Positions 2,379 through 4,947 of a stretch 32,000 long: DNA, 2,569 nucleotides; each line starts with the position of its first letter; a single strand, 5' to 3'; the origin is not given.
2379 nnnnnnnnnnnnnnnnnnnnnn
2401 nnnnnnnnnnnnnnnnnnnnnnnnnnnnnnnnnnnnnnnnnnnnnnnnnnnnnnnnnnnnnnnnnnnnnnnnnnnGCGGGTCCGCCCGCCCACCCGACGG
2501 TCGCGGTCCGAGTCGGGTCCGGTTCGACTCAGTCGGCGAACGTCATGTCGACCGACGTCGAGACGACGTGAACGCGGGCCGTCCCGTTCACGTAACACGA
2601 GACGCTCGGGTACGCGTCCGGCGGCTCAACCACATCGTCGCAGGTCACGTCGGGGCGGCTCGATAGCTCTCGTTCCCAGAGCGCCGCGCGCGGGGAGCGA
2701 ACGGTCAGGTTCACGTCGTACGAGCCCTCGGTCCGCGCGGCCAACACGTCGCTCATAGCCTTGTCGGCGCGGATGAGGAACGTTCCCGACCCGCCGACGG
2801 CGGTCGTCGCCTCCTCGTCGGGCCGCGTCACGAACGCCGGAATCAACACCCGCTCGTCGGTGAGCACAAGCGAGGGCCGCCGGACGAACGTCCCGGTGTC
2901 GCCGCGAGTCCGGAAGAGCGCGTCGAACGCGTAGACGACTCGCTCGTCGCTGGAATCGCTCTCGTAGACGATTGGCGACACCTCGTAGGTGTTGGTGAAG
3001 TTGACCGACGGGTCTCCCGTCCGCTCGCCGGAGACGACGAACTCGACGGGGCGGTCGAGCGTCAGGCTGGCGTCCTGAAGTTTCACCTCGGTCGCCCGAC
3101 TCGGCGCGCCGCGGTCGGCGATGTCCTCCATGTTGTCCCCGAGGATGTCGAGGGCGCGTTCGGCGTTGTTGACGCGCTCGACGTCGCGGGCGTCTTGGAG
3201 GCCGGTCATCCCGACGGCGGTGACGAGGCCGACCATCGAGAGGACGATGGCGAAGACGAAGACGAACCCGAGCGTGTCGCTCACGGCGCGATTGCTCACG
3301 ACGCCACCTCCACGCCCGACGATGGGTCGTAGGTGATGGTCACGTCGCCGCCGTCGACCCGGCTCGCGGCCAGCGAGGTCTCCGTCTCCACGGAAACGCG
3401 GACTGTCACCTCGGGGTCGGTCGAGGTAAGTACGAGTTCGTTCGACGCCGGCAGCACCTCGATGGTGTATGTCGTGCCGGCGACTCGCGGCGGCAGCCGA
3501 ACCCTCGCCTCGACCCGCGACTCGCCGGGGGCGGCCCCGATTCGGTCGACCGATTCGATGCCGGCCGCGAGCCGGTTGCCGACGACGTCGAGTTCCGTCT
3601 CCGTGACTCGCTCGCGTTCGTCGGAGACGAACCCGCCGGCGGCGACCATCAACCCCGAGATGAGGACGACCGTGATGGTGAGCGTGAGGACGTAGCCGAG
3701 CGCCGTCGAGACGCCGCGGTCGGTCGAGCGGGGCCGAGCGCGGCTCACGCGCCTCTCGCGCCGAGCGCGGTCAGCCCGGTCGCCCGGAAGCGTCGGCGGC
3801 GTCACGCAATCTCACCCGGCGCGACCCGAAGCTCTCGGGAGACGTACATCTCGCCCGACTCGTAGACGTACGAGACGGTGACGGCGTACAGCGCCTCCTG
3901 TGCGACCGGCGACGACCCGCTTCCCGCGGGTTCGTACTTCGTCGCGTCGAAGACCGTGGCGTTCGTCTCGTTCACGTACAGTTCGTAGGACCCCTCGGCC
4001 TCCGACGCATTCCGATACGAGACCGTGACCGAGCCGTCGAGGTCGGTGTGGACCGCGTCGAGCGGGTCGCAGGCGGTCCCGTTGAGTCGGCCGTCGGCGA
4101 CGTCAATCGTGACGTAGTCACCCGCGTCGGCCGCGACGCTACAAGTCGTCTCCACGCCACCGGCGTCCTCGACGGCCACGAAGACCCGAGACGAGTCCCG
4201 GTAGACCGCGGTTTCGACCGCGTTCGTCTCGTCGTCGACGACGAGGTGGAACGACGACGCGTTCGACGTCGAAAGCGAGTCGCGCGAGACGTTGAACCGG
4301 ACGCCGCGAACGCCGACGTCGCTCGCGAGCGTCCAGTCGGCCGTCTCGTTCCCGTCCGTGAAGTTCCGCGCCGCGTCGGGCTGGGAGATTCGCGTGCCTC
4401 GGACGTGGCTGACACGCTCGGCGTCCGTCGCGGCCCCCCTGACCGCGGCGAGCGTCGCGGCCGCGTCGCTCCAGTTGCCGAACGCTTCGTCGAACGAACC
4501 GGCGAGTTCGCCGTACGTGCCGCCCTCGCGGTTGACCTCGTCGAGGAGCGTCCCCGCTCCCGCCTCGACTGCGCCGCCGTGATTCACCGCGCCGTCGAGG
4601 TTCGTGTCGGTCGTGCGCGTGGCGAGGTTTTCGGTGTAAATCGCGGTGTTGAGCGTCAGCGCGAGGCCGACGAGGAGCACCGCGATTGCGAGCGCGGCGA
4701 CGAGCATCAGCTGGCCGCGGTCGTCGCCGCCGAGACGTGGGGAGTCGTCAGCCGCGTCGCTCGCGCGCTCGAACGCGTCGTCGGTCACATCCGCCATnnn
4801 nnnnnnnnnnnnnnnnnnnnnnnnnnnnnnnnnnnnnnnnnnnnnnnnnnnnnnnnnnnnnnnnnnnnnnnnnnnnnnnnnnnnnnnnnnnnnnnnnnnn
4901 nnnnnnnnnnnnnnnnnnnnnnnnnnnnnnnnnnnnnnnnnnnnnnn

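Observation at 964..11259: Type-IV-pilus-like machine: 7-gene translationally coupled operon plus a convergent sixth pilin-like gene, all 'pilins' unusually large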

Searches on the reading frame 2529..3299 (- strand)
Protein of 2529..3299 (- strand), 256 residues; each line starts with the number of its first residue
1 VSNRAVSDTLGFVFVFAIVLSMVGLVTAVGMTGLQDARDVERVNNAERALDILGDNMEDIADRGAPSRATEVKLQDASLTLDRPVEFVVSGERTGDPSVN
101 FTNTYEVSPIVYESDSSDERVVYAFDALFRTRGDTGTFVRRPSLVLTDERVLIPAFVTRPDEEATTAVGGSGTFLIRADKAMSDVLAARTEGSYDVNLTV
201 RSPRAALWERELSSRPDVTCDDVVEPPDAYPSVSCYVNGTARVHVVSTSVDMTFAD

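Call 3: search_protein_families(library=pfam, proteins=[window:2529-3299:-], max_evalue=0.01)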
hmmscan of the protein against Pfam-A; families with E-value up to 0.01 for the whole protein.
window:2529-3299:- (256 aa): 2 families
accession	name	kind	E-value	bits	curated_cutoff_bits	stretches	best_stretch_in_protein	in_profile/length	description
PF23960.2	DUF7289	-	4.8e-73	246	27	1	4-252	1-237/238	Family of unknown function (DUF7289)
PF23928.1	DUF7266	-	0.009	16.2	27.6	0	1-67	1-67/145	Family of unknown function (DUF7266)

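Call 4: search_protein_families(library=ncbifam, proteins=[window:2529-3299:-], max_evalue=0.01)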
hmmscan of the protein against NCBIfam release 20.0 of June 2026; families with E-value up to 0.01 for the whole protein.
window:2529-3299:- (256 aa): 0 families

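Call 40: search_protein_families(library=pfam, proteins=[window:2529-3299:-], max_evalue=10)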
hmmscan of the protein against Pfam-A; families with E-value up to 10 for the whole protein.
window:2529-3299:- (256 aa): 2 families
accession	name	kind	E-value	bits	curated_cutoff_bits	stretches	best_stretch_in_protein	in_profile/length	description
PF23960.2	DUF7289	-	4.8e-73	246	27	1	4-252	1-237/238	Family of unknown function (DUF7289)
PF23928.1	DUF7266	-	0.009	16.2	27.6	1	1-67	1-67/145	Family of unknown function (DUF7266)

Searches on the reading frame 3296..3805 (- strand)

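Call 3: search_protein_families(library=pfam, proteins=[window:3296-3805:-], max_evalue=0.01)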
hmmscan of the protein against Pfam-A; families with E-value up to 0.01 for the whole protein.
window:3296-3805:- (169 aa): 3 families
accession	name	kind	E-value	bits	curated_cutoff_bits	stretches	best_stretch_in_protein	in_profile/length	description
PF23928.1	DUF7266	-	3e-32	111.8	27.6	1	28-164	2-139/145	Family of unknown function (DUF7266)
PF07790.16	Pilin_N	-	0.00084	20.6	25.2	1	30-73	1-43/78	Archaeal Type IV pilin, N-terminal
PF23960.2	DUF7289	-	0.0014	18.7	27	1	30-93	1-64/238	Family of unknown function (DUF7289)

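Call 4: search_protein_families(library=ncbifam, proteins=[window:3296-3805:-], max_evalue=0.01)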
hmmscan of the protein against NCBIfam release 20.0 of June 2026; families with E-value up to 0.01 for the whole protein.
window:3296-3805:- (169 aa): 0 families

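Call 40: search_protein_families(library=pfam, proteins=[window:3296-3805:-], max_evalue=10)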
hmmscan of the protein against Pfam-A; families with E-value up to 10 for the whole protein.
window:3296-3805:- (169 aa): 3 families
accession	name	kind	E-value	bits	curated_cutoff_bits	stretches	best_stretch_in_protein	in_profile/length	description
PF23928.1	DUF7266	-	3e-32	111.8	27.6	1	28-164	2-139/145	Family of unknown function (DUF7266)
PF07790.16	Pilin_N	-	0.00084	20.6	25.2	1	30-73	1-43/78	Archaeal Type IV pilin, N-terminal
PF23960.2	DUF7289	-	0.0014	18.7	27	1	30-93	1-64/238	Family of unknown function (DUF7289)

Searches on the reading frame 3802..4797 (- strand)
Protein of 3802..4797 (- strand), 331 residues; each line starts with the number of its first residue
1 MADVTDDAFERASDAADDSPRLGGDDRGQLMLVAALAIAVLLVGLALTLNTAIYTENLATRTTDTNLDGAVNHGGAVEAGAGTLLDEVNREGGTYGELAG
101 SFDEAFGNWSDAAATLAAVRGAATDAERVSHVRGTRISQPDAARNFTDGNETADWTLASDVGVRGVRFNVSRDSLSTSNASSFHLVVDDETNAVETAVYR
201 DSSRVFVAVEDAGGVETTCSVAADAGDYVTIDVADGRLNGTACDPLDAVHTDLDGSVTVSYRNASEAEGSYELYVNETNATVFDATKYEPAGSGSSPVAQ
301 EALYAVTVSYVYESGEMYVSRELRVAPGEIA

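Call 3: search_protein_families(library=pfam, proteins=[window:3802-4797:-], max_evalue=0.01)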
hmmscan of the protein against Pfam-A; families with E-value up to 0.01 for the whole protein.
window:3802-4797:- (331 aa): 1 family
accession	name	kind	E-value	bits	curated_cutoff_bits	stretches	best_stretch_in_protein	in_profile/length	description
PF23922.1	DUF7261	-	3.6e-05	24.5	27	1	25-70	2-48/169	Family of unknown function (DUF7261)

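Call 4: search_protein_families(library=ncbifam, proteins=[window:3802-4797:-], max_evalue=0.01)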
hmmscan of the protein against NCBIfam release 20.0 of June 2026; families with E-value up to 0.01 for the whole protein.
window:3802-4797:- (331 aa): 1 family
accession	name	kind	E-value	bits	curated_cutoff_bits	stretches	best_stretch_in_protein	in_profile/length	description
NF041757.1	EfeO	equivalog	0.00074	18.7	270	1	179-287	38-145/359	iron uptake system protein EfeO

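Call 40: search_protein_families(library=pfam, proteins=[window:3802-4797:-], max_evalue=10)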
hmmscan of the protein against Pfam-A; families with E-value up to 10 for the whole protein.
window:3802-4797:- (331 aa): 1 family
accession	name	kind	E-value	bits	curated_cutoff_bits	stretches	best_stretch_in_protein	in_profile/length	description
PF23922.1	DUF7261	-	3.6e-05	24.5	27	1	25-70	2-48/169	Family of unknown function (DUF7261)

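Call 63: search_protein_representatives(protein=window:3802-4797:-)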
Query: 331 residues. Proteins with E-value up to 0.001 (for the whole library): 949; up to 1e-10: 663; up to 1e-30: 64. The best 150 are listed.
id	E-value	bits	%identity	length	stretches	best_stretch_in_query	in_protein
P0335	4.8e-92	324.9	57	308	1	25-331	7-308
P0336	1.5e-65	237.9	44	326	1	21-330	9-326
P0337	5.2e-45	170.5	40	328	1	26-329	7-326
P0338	4.5e-43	164.1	41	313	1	19-329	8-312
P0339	1.8e-42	162.1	43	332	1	23-330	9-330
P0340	2.0e-42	162.0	39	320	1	25-329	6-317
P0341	1.7e-41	158.9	40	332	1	19-330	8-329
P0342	3.0e-40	154.8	39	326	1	25-329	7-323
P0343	5.2e-40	154.1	35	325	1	24-330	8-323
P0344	7.5e-40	153.5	39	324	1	23-329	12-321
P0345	3.2e-39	151.4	39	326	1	16-329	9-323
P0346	5.3e-39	150.7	38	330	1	19-329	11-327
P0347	6.3e-39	150.5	42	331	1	16-329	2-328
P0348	9.5e-39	149.9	39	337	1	2-329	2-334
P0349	3.5e-38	148.0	39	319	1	24-329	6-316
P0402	1.4e-30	123.0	34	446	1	26-328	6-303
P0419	2.7e-29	118.9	40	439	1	23-329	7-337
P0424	1.2e-28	116.7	40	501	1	18-325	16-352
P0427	2.2e-28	115.8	39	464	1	25-277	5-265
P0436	6.1e-28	114.4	30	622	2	25-318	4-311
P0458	7.1e-27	110.9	37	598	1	27-328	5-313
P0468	1.6e-26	109.7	35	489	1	25-330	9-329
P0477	3.5e-26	108.6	36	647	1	16-322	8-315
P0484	7.4e-26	107.6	31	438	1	25-317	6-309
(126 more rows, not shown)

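Call 65: search_protein_families(library=pfam, alignment_id=A4, max_evalue=0.01)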
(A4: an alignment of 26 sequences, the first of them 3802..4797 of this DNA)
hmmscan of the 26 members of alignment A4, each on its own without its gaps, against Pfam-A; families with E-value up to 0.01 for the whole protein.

A. member 1, window:3802-4797:- (331 aa): 1 family
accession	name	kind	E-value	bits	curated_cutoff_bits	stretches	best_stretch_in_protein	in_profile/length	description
PF23922.1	DUF7261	-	3.6e-05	24.5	27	1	25-70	2-48/169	Family of unknown function (DUF7261)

B. families by the number of members that match (of 26 scanned): 9 families
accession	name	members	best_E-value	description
PF23922.1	DUF7261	26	3.7e-10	Family of unknown function (DUF7261)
PF13517.12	FG-GAP_3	2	0.00048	FG-GAP-like repeat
PF09134.16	Invasin_D3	1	4.3e-40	Invasin, domain 3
PF02369.22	Big_1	1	2.4e-28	Bacterial Ig-like domain (group 1)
PF00630.25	Filamin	1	2.6e-07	Filamin/ABP280 repeat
PF18565.7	Glyco_hydro2_C5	1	4.1e-06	Glycoside hydrolase family 2 C-terminal domain 5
PF10342.15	Kre9_KNH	1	0.0032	Kre9/KNH-like N-terminal Ig-like domain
PF13444.12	Acetyltransf_5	1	0.006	Acetyltransferase (GNAT) domain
PF14200.12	RicinB_lectin_2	1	0.0064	Ricin-type beta-trefoil lectin domain-like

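Call 69: search_protein_families(library=pfam, proteins=[P0436, P0458, P0477, P0424, P0402, P0484, P0419, P0427, P0468], max_evalue=0.01)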
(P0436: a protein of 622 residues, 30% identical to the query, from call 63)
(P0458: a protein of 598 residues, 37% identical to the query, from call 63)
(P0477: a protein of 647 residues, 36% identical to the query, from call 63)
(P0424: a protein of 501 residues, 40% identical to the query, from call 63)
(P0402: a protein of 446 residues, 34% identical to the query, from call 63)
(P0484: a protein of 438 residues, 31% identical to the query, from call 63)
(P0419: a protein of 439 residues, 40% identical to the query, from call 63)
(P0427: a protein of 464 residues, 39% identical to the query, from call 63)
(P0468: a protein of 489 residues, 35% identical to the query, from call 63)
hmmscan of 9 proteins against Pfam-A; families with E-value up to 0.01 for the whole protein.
P0436 (622 aa): 2 families
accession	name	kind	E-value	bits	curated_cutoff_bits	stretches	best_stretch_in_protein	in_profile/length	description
PF23922.1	DUF7261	-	3.9e-05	24.4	27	1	4-63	2-62/169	Family of unknown function (DUF7261)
PF13517.12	FG-GAP_3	-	0.00096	20.1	26.9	0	569-602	1-32/61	FG-GAP-like repeat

P0458 (598 aa): 2 families
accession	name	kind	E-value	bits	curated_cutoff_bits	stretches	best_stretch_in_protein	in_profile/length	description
PF23922.1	DUF7261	-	0.00023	21.8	27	1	4-93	3-92/169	Family of unknown function (DUF7261)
PF13517.12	FG-GAP_3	-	0.00048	21.1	26.9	0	423-471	12-60/61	FG-GAP-like repeat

P0477 (647 aa): 5 families
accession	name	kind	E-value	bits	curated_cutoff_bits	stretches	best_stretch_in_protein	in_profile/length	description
PF09134.16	Invasin_D3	-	4.3e-40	136.6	33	3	544-641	2-96/98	Invasin, domain 3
PF02369.22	Big_1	-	2.4e-28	98.5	34.9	3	350-434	9-92/93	Bacterial Ig-like domain (group 1)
PF00630.25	Filamin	-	2.6e-07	31.8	26.9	0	460-534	21-91/93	Filamin/ABP280 repeat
PF18565.7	Glyco_hydro2_C5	-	4.1e-06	27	32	0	352-378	10-36/103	Glycoside hydrolase family 2 C-terminal domain 5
PF23922.1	DUF7261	-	1.6e-05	25.6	27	1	16-121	1-104/169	Family of unknown function (DUF7261)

P0424 (501 aa): 1 family
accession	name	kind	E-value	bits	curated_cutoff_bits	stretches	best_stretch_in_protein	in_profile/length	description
PF23922.1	DUF7261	-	6.5e-07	30.1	27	1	23-124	2-105/169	Family of unknown function (DUF7261)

P0402 (446 aa): 1 family
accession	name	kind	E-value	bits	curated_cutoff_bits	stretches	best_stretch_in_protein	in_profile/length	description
PF23922.1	DUF7261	-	9.6e-07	29.6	27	1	5-107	2-104/169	Family of unknown function (DUF7261)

P0484 (438 aa): 2 families
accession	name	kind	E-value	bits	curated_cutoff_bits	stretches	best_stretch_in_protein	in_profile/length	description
PF23922.1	DUF7261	-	1.9e-08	35.1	27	1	6-103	2-99/169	Family of unknown function (DUF7261)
PF10342.15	Kre9_KNH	-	0.0032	18.6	24.6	0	347-427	10-84/94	Kre9/KNH-like N-terminal Ig-like domain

P0419 (439 aa): 1 family
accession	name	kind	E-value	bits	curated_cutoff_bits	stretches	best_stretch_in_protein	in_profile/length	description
PF23922.1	DUF7261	-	7.9e-07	29.9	27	1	9-80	2-74/169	Family of unknown function (DUF7261)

P0427 (464 aa): 1 family
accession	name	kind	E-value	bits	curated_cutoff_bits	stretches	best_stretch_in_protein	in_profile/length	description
PF23922.1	DUF7261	-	7e-08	33.3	27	1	5-113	2-109/169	Family of unknown function (DUF7261)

P0468 (489 aa): 1 family
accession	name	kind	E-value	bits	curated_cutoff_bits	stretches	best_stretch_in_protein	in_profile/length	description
PF23922.1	DUF7261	-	8.1e-09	36.4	27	1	10-115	3-106/169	Family of unknown function (DUF7261)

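Call 81: search_solved_structures(query=A4, max_evalue=1)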
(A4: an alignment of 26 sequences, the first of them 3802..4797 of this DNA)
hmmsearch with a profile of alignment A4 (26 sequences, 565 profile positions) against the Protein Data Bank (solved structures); distinct sequences matched with E-value up to 1: 0.
